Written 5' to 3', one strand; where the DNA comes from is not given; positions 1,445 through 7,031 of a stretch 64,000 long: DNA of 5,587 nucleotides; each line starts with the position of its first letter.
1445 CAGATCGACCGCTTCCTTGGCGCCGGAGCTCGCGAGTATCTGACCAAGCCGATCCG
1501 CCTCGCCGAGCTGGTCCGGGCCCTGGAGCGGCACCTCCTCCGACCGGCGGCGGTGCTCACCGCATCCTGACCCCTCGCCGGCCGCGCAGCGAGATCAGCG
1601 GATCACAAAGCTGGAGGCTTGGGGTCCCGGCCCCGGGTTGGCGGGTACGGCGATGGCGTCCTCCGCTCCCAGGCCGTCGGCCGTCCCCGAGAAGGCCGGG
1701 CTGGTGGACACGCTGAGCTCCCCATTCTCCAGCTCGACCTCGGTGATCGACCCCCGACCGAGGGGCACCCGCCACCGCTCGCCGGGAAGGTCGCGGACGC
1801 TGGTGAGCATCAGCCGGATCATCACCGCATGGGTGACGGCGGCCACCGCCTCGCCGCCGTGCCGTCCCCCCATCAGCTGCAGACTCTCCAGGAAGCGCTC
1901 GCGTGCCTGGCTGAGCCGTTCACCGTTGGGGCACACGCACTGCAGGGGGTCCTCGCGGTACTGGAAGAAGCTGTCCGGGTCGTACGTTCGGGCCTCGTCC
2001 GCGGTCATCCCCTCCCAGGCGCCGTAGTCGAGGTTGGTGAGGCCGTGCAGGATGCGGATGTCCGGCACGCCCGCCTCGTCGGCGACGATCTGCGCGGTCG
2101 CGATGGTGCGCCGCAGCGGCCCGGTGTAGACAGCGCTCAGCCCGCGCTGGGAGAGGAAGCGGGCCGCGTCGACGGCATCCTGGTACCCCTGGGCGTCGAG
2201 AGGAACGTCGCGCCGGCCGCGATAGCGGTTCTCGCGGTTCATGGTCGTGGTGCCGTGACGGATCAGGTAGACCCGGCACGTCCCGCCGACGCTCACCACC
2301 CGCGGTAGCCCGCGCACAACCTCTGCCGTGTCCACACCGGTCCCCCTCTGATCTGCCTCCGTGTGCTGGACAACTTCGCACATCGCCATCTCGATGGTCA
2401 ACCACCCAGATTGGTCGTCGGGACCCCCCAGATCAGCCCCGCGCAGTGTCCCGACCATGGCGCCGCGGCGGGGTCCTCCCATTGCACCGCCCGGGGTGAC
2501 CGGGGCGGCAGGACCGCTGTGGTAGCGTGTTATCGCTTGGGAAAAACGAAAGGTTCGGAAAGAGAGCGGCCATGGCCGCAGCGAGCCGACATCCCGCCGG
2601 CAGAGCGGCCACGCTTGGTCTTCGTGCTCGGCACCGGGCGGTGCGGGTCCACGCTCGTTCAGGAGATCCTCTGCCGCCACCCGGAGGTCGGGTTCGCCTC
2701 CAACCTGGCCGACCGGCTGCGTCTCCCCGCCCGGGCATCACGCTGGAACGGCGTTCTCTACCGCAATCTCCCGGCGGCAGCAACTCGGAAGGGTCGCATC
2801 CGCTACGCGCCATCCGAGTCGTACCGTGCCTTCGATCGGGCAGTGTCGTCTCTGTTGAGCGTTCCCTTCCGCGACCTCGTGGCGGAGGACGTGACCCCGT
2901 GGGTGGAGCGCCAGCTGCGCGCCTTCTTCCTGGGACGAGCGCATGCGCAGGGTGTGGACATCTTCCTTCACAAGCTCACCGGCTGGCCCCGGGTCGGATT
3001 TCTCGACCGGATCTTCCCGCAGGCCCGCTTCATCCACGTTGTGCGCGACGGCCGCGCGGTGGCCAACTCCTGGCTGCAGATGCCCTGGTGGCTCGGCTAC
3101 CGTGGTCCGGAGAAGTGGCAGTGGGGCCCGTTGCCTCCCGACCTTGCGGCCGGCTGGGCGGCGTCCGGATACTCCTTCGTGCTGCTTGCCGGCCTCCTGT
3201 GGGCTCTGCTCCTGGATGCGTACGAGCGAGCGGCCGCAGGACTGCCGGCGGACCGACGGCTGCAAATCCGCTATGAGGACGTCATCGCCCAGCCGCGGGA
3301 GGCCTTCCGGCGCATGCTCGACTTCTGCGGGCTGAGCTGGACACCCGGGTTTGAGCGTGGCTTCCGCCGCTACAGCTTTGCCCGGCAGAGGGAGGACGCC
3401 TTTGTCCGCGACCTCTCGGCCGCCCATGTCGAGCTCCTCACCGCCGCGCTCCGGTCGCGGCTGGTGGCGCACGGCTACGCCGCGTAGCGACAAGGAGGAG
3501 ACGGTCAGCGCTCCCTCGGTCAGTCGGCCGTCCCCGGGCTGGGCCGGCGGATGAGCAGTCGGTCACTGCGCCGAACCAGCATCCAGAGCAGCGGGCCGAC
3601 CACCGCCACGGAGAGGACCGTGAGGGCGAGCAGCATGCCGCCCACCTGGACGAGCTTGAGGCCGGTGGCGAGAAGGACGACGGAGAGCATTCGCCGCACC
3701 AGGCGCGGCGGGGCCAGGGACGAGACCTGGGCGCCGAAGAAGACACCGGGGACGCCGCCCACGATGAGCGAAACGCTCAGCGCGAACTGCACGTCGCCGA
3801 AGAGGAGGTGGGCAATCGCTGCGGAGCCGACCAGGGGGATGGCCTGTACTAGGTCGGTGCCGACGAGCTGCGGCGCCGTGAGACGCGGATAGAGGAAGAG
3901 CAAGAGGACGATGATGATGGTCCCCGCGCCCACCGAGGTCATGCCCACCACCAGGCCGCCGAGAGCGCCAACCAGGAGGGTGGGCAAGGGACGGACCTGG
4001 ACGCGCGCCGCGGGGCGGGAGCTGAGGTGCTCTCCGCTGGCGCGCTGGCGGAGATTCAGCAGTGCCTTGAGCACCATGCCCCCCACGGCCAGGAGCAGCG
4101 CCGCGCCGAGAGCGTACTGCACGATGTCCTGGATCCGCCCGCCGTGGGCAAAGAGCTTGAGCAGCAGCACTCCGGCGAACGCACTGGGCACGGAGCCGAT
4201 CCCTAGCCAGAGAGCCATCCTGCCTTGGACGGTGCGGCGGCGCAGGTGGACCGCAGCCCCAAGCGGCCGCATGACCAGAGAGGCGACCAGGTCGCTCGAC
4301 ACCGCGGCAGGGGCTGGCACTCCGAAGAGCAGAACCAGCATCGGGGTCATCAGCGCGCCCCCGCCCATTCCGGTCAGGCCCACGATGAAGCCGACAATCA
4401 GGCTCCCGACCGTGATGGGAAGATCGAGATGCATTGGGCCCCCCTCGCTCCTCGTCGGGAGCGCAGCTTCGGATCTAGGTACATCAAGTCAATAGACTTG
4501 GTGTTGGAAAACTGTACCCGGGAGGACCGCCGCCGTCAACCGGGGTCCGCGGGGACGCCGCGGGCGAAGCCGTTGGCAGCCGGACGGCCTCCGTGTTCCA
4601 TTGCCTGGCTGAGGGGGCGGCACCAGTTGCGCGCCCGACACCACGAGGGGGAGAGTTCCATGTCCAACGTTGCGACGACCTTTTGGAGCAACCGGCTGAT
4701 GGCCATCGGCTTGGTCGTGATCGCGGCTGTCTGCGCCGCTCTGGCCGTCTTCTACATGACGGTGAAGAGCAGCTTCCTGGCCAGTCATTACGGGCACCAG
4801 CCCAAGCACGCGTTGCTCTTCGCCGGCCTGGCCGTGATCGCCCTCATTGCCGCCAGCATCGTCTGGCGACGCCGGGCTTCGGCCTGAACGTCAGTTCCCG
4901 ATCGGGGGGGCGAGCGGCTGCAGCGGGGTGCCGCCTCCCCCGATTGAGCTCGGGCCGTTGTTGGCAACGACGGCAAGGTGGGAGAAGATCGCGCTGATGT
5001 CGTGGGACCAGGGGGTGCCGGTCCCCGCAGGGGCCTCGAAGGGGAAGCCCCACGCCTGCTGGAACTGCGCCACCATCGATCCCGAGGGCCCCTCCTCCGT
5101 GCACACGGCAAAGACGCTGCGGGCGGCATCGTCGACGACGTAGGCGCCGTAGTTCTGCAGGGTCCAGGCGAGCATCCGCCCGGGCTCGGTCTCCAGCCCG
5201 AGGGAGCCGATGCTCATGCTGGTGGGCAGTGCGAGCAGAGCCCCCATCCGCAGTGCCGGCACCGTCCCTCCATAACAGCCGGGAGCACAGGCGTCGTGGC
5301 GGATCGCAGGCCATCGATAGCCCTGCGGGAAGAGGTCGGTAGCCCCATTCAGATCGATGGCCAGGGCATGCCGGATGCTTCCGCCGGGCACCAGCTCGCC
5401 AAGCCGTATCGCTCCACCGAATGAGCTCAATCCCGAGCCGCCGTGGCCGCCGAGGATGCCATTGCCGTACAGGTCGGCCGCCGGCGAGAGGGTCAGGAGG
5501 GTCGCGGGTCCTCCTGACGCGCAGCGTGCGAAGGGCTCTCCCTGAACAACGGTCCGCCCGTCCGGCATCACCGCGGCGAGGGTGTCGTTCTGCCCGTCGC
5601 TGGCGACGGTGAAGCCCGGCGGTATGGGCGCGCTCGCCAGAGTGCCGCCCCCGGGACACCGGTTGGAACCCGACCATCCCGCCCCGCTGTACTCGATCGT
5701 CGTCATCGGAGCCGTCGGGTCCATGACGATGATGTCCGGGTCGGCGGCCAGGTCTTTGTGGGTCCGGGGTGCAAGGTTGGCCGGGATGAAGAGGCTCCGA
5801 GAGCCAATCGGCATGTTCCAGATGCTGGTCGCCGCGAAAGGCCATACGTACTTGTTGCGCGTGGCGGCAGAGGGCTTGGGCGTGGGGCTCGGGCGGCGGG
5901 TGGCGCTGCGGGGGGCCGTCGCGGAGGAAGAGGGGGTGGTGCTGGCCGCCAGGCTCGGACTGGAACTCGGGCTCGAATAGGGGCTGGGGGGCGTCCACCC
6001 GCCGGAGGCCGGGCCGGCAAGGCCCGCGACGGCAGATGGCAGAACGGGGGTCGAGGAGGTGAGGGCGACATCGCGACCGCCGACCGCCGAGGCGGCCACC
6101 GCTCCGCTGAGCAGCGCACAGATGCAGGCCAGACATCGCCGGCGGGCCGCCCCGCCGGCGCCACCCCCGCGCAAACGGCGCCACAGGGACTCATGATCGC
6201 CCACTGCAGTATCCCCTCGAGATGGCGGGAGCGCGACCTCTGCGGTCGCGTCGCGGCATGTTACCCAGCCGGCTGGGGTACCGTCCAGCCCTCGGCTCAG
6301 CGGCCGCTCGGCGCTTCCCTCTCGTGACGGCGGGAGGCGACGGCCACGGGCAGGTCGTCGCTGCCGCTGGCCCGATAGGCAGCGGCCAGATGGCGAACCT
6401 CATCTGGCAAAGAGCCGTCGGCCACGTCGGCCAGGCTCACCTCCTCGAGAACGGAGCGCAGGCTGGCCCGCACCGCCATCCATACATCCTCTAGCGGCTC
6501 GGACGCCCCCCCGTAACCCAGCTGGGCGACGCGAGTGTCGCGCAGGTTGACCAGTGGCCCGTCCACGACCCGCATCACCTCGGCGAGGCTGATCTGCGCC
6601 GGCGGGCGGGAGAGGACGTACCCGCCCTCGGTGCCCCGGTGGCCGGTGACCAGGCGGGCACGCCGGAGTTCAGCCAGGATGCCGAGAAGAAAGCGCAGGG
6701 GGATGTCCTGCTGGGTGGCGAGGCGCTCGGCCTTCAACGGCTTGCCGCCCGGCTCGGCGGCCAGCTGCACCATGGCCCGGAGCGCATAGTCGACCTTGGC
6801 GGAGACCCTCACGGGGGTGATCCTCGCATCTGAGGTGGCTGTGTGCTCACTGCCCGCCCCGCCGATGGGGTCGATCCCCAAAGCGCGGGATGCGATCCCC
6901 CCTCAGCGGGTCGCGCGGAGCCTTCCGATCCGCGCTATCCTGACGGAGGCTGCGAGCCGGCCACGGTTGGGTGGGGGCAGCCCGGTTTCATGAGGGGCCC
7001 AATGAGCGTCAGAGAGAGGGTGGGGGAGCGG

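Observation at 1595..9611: Duplicated histidine-phosphatase / sulfotransferase gene pair, one copy translationally coupled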

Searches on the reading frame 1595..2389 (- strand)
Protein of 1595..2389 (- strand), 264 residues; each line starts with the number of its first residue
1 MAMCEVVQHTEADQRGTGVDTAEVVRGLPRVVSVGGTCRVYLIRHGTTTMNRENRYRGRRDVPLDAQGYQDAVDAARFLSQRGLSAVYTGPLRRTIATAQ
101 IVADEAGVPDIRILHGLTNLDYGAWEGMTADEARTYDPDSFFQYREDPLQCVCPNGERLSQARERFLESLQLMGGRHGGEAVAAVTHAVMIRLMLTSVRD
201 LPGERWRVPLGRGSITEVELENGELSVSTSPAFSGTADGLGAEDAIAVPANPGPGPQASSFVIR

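Call 3: search_protein_families(library=pfam, proteins=[window:1595-2389:-], max_evalue=0.01)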
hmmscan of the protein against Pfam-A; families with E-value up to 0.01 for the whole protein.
window:1595-2389:- (264 aa): 1 family
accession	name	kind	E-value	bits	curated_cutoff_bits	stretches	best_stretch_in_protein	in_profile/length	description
PF00300.27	His_Phos_1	-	5.4e-45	153.9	21.7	1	40-227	1-188/194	Histidine phosphatase superfamily (branch 1)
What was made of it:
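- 1595..2389 (-): HP1, a branch-1 histidine phosphatase of the widespread (actinobacterial-type) clade of the subfamily. Pfam His_Phos_1 E 5e-45 (call 3).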

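Call 8: search_protein_families(library=ncbifam, proteins=[window:1595-2389:-], max_evalue=0.001)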
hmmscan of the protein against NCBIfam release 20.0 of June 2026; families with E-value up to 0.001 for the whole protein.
window:1595-2389:- (264 aa): 19 families
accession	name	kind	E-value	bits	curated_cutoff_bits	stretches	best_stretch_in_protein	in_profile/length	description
TIGR03162.1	ribazole_cobC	equivalog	6.5e-32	110.4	162.9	1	40-216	1-174/176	alpha-ribazole phosphatase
NF005567.0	PRK07238.1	equivalog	3.1e-31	109.1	326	1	32-219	172-359/378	bifunctional RNase H/acid phosphatase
NF045917.1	PhserinePhPspA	equivalog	1.1e-27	97.1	350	1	39-202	3-165/211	phosphoserine phosphatase PspA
NF011580.0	PRK15004.1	equivalog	4e-20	72.7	250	1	39-223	2-186/203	adenosylcobalamin/alpha-ribazole phosphatase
TIGR03848.1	MSMEG_4193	subfamily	6.5e-20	71.4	203.85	1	40-196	2-161/204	MSMEG_4193 family putative phosphomutase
NF009994.0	PRK13463.1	equivalog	2.3e-19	70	277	1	39-210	4-175/203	phosphoserine phosphatase 1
NF002901.0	PRK03482.1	equivalog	9.2e-16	58.1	261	1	39-220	3-184/215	2,3-diphosphoglycerate-dependent phosphoglycerate mutase GpmB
NF009993.0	PRK13462.1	equivalog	7.5e-15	55.1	226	1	39-223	7-184/203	acid phosphatase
NF002339.0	PRK01295.1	equivalog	2.3e-13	50.1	316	1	41-167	6-136/206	2,3-bisphosphoglycerate-dependent phosphoglycerate mutase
NF010713.0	PRK14115.1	equivalog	6.8e-13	48.5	305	1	39-140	3-109/248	2,3-diphosphoglycerate-dependent phosphoglycerate mutase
TIGR01258.1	pgm_1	subfamily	1.2e-12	47.8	81.7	1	39-145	2-113/245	2,3-bisphosphoglycerate-dependent phosphoglycerate mutase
NF010718.0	PRK14120.1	equivalog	3.6e-12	46.1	366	1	39-146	6-118/249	phosphoglyceromutase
NF038349.1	dPGM_arch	equivalog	1.9e-10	41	225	1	41-224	2-175/194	2,3-diphosphoglycerate-dependent phosphoglycerate mutase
NF002217.0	PRK01112.1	equivalog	1.2e-09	37.9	320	1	40-104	4-68/228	2,3-bisphosphoglycerate-dependent phosphoglycerate mutase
NF010714.0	PRK14116.1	equivalog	7.3e-09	35.5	401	1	39-165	3-136/229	2,3-diphosphoglycerate-dependent phosphoglycerate mutase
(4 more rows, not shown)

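Call 84: search_protein_families(library=padloc, proteins=[window:1595-2389:-], max_evalue=0.001)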
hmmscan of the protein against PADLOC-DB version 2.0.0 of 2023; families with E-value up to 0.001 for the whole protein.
window:1595-2389:- (264 aa): 0 families
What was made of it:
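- Tried and rejected: Neither HP matches any defence-system model (call 84).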

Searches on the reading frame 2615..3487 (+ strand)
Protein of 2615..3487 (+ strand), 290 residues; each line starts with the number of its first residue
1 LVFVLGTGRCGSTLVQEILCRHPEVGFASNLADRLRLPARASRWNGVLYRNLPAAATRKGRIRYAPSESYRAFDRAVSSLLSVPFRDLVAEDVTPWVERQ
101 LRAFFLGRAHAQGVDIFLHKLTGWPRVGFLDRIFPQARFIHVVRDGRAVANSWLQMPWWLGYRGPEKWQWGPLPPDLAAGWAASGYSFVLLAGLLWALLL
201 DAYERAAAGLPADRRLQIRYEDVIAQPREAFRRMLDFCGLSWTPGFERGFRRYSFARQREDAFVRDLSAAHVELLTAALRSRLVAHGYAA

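Call 3: search_protein_families(library=pfam, proteins=[window:2615-3487:+], max_evalue=0.01)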
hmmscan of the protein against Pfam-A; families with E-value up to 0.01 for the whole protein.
window:2615-3487:+ (290 aa): 2 families
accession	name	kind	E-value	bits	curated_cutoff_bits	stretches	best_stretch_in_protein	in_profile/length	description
PF13469.12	Sulfotransfer_3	-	3.3e-27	96.6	27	2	2-156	2-145/216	Sulfotransferase family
PF00685.33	Sulfotransfer_1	-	3.6e-10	40.1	22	1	135-260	89-202/255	Sulfotransferase domain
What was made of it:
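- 2615..3487 (+): ST1, a PAPS-type sulfotransferase, divergent from HP1 across a 225-bp spacer. Sulfotransfer_3 E 3e-27 (call 3).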

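Call 8: search_protein_families(library=ncbifam, proteins=[window:2615-3487:+], max_evalue=0.001)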
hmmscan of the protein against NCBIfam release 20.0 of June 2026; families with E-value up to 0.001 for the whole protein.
window:2615-3487:+ (290 aa): 1 family
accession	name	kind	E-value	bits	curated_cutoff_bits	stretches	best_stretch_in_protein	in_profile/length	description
NF052394.1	NodProtNoeE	equivalog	3.2e-05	22.8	500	0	123-240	107-218/387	nodulation protein NoeE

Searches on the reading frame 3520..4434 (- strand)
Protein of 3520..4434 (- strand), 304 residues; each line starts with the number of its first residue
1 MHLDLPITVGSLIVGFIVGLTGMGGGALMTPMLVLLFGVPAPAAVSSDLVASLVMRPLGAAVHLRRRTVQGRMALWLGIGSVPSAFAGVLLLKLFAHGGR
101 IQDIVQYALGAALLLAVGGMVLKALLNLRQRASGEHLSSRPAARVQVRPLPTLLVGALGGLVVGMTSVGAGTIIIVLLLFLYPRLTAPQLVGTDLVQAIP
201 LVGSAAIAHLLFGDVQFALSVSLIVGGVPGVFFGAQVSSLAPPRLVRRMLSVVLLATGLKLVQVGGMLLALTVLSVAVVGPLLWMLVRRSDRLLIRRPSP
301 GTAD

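Call 3: search_protein_families(library=pfam, proteins=[window:3520-4434:-], max_evalue=0.01)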
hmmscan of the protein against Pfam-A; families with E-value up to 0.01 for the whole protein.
window:3520-4434:- (304 aa): 1 family
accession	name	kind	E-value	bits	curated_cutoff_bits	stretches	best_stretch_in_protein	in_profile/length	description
PF01925.25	TauE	-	3.6e-39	135.3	32.6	1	10-261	4-237/237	Sulfite exporter TauE/SafE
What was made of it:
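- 3520..4434 (-): TauE/SafE-family anion permease, convergent with ST1. Pfam TauE E 4e-39 (call 3).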

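Call 8: search_protein_families(library=ncbifam, proteins=[window:3520-4434:-], max_evalue=0.001)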
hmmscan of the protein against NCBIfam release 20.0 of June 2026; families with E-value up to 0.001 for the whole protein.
window:3520-4434:- (304 aa): 0 families

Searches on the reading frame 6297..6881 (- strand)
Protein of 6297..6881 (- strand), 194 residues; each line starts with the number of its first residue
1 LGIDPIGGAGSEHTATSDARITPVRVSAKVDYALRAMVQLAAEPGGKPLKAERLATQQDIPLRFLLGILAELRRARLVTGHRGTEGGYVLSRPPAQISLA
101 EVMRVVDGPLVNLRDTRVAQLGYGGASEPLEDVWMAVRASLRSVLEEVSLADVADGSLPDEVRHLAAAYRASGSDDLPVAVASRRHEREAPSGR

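Call 3: search_protein_families(library=pfam, proteins=[window:6297-6881:-], max_evalue=0.01)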
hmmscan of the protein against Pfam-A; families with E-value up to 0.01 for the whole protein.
window:6297-6881:- (194 aa): 1 family
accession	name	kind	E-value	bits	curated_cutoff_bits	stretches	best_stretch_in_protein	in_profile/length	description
PF02082.26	Rrf2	-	2e-32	112.6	30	1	27-155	2-131/132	Iron-dependent Transcriptional regulator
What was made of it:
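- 6297..6881 (-): Rrf2-family regulator (best named match is CymR, below its cut-off), divergent from cysQ. Pfam Rrf2 E 2e-32 (call 3).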

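Call 8: search_protein_families(library=ncbifam, proteins=[window:6297-6881:-], max_evalue=0.001)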
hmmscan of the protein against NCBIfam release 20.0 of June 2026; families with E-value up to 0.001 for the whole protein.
window:6297-6881:- (194 aa): 8 families
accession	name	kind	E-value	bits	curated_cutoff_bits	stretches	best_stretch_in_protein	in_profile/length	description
TIGR00738.1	rrf2_super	superfamily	7.7e-32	109.9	73.3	1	25-154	2-131/132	Rrf2 family transcriptional regulator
NF047409.1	Cys_reg_CymR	equivalog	3.9e-21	75.6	195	1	25-156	2-126/139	cysteine metabolism transcriptional regulator CymR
TIGR02010.1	IscR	equivalog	5.5e-18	65.1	207.55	1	25-154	2-130/135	Fe-S cluster assembly transcriptional regulator IscR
TIGR02944.1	suf_reg_Xantho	equivalog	1.1e-16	61.4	110.65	1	25-153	3-130/130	SUF system Fe-S cluster assembly regulator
NF008110.0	PRK10857.1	equivalog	4.4e-11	42.8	275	1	25-155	2-131/164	Fe-S cluster assembly transcriptional regulator IscR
NF008886.0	PRK11920.1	equivalog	2.8e-09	36.8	193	1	25-107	2-83/153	iron-responsive transcriptional regulator RirA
NF008240.0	PRK11014.1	equivalog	1e-08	35.3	182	1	28-110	5-86/141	nitric oxide-sensing transcriptional repressor NsrR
NF003256.0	PRK04214.1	equivalog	0.00031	19.8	500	1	29-120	290-380/412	ribonuclease BN/unknown domain fusion protein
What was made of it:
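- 6297..6881 (-): NCBIfam rrf2_super scores above its cut-off; CymR scores 75.6 bits, below its cut-off (call 8).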
